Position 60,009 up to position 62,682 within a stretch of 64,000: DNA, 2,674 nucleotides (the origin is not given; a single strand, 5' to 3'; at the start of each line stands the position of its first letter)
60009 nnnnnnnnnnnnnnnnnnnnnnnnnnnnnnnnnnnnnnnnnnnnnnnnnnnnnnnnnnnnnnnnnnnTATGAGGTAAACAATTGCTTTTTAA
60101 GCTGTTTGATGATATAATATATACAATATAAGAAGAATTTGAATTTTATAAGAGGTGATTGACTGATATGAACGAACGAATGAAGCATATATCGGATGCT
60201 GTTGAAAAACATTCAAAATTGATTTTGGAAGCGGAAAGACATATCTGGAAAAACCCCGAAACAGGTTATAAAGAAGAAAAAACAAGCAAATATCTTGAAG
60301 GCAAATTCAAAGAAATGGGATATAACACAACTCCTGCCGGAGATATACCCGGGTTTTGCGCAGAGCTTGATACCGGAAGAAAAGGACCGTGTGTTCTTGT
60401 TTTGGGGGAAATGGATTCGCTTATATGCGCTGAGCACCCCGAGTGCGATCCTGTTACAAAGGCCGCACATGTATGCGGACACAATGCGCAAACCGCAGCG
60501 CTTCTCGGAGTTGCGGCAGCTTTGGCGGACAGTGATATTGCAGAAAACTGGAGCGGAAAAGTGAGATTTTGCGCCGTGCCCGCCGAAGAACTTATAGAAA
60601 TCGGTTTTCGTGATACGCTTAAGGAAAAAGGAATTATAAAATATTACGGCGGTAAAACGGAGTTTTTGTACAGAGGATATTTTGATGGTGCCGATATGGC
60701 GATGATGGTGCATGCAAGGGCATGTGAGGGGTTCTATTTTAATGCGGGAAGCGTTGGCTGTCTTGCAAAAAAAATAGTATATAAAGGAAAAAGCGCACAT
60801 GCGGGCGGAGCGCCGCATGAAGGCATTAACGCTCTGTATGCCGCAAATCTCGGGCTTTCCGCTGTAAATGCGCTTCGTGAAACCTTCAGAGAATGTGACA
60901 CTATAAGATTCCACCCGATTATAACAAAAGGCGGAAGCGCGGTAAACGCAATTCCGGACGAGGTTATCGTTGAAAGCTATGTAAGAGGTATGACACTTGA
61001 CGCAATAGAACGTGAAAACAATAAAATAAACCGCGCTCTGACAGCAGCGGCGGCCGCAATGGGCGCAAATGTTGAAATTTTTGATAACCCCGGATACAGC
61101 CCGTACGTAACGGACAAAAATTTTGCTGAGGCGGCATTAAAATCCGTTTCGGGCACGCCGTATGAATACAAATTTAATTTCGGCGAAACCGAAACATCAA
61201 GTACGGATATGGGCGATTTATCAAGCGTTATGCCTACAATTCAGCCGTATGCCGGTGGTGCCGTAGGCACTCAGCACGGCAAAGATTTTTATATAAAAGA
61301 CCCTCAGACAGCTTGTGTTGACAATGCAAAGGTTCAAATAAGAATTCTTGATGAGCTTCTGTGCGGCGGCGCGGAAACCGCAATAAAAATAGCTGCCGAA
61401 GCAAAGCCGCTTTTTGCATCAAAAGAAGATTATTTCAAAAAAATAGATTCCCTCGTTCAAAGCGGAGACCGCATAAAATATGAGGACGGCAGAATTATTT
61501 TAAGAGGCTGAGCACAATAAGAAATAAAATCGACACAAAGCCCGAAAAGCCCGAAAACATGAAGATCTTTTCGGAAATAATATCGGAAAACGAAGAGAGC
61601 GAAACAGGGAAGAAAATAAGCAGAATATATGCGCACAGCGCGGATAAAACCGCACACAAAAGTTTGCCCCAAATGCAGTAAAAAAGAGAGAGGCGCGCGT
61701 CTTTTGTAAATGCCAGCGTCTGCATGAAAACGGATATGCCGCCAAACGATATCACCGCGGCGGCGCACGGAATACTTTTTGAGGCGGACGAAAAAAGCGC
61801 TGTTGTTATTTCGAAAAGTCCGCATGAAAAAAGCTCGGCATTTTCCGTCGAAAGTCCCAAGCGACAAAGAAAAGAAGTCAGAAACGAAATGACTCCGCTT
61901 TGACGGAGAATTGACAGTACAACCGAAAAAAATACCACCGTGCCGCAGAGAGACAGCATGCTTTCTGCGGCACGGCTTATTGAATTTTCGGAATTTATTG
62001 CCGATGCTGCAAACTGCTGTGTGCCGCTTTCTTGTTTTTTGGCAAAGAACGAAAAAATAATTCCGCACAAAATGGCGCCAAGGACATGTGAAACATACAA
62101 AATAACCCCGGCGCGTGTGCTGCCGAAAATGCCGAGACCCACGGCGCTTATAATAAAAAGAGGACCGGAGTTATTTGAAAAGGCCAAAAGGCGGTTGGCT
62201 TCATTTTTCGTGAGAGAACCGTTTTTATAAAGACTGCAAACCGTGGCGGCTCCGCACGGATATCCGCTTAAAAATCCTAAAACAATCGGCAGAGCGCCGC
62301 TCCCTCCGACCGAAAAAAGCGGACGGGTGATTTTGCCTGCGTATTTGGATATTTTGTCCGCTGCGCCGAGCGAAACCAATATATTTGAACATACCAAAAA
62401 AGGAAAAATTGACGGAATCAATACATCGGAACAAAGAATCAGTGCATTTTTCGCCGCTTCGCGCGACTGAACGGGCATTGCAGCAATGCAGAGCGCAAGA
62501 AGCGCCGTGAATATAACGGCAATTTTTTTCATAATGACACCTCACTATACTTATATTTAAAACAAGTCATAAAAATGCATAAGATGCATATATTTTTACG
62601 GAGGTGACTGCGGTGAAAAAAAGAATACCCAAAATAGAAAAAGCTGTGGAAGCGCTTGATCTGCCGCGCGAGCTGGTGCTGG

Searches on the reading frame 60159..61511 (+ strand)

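Call 7: search_protein_families(library=pfam, proteins=[window:60159-61511:+])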
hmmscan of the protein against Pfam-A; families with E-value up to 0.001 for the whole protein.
window:60159-61511:+ (450 aa): 2 families
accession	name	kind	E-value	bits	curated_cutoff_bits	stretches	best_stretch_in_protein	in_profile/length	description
PF07687.19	M20_dimer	-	1.8e-09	37.9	21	1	205-298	10-103/107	Peptidase dimerisation domain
PF01546.33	Peptidase_M20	-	5.2e-07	30.2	24.6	1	84-380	5-189/206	Peptidase family M20/M25/M40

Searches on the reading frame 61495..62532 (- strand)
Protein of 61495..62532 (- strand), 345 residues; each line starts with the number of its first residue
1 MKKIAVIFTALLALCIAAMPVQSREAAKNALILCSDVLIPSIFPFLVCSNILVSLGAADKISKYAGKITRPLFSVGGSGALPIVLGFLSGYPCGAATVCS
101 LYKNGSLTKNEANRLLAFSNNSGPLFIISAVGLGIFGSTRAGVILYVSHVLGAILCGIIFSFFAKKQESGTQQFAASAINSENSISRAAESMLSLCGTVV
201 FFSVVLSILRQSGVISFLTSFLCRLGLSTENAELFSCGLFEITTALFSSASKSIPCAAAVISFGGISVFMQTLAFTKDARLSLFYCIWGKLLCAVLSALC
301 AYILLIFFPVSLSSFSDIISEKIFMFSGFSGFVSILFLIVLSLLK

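Call 7: search_protein_families(library=pfam, proteins=[window:61495-62532:-])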
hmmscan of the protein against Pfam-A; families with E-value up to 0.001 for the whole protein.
window:61495-62532:- (345 aa): 1 family
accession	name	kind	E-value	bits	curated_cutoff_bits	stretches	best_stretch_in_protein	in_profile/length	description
PF07670.19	Gate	-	2.5e-12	47.6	29.6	1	38-137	4-102/104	Nucleoside recognition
